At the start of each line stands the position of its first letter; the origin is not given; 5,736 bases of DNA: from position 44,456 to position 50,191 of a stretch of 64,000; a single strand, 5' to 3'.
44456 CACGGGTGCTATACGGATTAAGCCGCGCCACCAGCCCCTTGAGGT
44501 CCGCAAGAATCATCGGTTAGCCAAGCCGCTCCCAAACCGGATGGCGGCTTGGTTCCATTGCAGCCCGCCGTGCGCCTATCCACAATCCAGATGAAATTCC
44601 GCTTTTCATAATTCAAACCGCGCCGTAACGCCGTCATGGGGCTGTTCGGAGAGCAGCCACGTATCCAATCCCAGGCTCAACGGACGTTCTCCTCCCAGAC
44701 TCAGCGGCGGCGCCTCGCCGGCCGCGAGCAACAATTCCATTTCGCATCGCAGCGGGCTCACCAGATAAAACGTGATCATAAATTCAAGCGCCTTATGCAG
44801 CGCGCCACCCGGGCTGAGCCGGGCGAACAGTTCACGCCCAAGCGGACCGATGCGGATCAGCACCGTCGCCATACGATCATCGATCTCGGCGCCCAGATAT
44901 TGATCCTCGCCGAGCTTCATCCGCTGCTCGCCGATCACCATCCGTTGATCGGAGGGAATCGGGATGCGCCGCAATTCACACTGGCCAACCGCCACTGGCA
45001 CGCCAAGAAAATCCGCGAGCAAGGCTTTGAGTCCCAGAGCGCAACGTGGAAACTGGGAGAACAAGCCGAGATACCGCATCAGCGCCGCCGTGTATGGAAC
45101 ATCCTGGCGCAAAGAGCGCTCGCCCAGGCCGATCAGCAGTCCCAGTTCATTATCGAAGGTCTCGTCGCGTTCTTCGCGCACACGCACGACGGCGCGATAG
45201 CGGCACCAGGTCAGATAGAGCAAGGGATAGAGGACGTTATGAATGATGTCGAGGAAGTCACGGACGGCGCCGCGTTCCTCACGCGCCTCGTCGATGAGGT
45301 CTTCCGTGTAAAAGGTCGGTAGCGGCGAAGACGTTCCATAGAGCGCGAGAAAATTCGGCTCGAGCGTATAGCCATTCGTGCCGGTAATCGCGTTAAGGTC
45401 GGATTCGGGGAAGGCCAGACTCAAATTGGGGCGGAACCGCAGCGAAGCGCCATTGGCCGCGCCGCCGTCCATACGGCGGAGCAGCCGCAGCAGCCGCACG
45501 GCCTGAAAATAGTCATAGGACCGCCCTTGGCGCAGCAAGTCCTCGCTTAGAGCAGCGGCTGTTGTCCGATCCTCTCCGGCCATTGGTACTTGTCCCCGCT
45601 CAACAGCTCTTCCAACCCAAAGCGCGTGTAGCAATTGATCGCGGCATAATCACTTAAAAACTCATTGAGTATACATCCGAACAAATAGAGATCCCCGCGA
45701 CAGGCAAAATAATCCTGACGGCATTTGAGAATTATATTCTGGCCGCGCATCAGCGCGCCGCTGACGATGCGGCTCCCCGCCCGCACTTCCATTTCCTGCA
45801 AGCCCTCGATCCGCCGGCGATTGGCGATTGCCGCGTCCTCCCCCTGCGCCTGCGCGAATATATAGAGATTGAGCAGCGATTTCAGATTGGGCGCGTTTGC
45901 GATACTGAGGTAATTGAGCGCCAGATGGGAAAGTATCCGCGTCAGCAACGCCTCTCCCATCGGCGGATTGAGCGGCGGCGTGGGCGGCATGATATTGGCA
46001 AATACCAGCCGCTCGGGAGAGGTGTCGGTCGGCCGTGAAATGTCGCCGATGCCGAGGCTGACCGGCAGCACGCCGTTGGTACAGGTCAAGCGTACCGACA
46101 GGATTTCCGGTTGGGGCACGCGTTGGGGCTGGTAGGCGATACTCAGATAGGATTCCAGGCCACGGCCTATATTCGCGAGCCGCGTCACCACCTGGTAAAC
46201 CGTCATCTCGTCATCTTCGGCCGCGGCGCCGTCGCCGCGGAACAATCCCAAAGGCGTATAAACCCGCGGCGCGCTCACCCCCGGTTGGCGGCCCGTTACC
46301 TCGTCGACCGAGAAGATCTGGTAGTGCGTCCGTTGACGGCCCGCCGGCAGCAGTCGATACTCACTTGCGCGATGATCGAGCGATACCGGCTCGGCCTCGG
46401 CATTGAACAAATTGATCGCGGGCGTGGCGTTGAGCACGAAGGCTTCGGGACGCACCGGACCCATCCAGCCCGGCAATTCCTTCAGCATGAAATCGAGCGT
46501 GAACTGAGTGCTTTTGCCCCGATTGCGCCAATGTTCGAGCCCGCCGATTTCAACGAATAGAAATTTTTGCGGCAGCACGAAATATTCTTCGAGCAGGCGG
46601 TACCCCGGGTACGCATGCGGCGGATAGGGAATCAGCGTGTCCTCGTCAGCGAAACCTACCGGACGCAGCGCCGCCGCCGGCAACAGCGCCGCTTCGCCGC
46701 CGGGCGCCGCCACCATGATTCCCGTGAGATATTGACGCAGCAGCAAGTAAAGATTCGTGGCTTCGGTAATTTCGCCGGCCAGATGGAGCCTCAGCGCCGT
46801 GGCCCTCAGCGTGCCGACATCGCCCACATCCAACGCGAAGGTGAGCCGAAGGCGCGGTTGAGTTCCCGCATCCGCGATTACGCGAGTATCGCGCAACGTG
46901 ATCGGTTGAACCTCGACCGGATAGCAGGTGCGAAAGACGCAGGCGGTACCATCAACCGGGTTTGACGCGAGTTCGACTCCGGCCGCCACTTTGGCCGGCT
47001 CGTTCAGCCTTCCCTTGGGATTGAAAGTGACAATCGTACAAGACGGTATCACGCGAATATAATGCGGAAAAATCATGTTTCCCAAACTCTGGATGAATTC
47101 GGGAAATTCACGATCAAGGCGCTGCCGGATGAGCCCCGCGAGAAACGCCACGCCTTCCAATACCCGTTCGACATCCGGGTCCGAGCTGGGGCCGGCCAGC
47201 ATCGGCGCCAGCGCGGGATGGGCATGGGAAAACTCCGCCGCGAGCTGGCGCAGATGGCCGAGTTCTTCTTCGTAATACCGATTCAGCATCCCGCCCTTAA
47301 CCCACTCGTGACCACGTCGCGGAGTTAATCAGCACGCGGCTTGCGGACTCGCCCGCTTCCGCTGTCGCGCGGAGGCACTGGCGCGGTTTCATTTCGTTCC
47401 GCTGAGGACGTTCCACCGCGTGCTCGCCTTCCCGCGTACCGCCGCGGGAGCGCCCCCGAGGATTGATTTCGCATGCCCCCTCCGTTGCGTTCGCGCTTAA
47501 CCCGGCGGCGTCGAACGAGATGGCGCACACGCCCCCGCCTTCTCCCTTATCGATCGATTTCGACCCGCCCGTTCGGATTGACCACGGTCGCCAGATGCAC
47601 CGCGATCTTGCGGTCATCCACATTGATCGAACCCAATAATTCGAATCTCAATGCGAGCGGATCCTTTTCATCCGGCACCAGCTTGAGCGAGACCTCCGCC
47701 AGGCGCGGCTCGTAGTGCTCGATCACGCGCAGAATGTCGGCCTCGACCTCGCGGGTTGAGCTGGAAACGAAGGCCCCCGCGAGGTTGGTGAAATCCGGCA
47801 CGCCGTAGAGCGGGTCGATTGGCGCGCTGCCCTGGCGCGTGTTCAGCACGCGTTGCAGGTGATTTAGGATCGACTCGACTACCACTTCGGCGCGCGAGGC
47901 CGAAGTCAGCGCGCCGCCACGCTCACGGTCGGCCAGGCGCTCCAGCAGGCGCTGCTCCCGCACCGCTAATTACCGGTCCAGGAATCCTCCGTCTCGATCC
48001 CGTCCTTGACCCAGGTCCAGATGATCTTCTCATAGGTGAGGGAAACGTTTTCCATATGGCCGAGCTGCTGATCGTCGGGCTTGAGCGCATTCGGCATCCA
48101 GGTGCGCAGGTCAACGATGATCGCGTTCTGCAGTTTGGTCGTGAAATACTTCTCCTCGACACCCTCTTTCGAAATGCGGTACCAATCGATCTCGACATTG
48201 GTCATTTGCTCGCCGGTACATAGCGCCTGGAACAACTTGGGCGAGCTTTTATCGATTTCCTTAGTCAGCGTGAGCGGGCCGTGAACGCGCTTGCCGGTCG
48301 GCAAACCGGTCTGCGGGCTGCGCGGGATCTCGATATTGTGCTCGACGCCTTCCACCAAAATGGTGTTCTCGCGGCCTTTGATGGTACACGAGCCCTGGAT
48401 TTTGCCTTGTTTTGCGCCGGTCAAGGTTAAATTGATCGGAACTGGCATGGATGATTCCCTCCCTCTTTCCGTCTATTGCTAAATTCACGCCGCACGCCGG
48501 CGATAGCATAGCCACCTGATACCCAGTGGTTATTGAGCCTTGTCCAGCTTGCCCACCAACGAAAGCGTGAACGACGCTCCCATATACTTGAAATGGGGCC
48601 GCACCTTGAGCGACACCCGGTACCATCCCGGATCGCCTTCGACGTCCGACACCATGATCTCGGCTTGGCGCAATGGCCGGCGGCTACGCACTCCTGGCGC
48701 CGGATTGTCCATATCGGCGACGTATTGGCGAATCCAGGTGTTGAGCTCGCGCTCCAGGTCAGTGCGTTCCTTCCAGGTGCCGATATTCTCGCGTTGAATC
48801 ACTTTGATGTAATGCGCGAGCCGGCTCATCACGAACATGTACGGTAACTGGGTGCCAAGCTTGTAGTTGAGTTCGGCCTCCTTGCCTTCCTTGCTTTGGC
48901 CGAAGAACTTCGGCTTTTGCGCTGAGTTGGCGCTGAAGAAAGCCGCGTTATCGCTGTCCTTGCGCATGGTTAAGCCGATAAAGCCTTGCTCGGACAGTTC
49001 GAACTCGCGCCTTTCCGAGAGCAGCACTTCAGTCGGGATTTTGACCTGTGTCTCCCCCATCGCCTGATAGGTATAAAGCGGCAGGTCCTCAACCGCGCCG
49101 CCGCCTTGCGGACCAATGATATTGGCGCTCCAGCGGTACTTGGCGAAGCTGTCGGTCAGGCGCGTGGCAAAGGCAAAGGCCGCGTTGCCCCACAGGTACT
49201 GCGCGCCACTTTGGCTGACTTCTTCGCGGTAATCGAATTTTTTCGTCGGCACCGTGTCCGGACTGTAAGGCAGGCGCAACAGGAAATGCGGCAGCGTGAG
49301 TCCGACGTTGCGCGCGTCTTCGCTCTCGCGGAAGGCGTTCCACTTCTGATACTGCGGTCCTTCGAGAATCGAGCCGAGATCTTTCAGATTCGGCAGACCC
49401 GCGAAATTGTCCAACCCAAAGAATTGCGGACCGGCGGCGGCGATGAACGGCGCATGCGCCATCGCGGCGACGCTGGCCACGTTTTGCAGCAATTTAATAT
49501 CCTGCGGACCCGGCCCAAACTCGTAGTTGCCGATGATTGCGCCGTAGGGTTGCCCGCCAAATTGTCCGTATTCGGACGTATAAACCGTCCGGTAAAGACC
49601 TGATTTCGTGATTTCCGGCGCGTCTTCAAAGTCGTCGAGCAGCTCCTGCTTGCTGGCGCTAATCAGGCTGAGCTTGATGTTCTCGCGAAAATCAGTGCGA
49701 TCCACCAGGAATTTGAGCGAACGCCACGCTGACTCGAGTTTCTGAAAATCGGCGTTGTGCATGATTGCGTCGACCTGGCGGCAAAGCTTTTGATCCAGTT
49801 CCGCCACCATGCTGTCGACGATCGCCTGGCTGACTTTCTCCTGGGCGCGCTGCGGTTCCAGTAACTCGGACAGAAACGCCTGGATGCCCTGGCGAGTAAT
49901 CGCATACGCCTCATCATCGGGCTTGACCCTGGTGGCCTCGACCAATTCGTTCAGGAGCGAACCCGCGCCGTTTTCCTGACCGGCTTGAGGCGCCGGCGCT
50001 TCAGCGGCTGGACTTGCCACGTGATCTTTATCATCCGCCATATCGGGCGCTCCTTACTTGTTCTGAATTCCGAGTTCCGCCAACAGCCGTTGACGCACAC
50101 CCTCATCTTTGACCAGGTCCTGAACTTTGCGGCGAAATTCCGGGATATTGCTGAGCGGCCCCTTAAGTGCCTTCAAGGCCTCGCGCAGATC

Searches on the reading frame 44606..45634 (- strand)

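Call 37: search_protein_families(library=pfam, proteins=[window:44606-45634:-], max_evalue=0.001)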
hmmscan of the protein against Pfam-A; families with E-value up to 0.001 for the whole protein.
window:44606-45634:- (342 aa): 1 family
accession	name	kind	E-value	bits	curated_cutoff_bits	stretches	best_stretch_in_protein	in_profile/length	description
PF06996.16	T6SS_TssG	-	1.9e-81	274.1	24.6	1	38-327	3-303/304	Type VI secretion, TssG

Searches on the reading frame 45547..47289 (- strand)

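Call 37: search_protein_families(library=pfam, proteins=[window:45547-47289:-], max_evalue=0.001)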
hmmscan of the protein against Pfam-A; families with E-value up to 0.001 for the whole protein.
window:45547-47289:- (580 aa): 1 family
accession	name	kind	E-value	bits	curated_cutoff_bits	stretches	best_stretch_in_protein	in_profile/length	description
PF05947.17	T6SS_TssF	-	2.2e-145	486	25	1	2-577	5-608/608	Type VI secretion system, TssF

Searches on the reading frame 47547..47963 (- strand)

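Call 37: search_protein_families(library=pfam, proteins=[window:47547-47963:-], max_evalue=0.001)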
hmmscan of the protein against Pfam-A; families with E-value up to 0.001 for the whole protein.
window:47547-47963:- (138 aa): 1 family
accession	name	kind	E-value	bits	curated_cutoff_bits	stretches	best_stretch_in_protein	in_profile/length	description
PF04965.19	GPW_gp25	-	4.6e-16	58.9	27.2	1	29-116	4-94/96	Baseplate wedge protein gp25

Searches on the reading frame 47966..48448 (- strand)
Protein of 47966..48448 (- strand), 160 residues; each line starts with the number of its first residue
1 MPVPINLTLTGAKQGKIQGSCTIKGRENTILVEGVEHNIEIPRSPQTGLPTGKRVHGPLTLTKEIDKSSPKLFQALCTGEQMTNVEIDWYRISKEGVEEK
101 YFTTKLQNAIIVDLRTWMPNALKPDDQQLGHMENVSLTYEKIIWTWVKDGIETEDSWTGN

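Call 37: search_protein_families(library=pfam, proteins=[window:47966-48448:-], max_evalue=0.001)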
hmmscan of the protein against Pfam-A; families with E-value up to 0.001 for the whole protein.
window:47966-48448:- (160 aa): 1 family
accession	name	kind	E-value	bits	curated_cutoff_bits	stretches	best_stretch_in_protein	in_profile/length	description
PF05638.18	T6SS_HCP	-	3.9e-38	131.1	23.5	1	11-146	6-129/129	Type VI secretion system effector, Hcp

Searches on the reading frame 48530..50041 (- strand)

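Call 37: search_protein_families(library=pfam, proteins=[window:48530-50041:-], max_evalue=0.001)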
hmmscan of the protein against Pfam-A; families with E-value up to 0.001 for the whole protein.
window:48530-50041:- (503 aa): 2 families
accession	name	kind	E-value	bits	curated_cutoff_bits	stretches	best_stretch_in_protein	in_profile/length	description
PF05943.17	VipB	-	3.6e-130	433.9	27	1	76-375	1-301/301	EvpB/VC_A0108, tail sheath N-terminal domain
PF18945.5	VipB_2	-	2.6e-45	153.7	27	1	388-499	1-112/112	EvpB/VC_A0108, tail sheath gpW/gp25-like domain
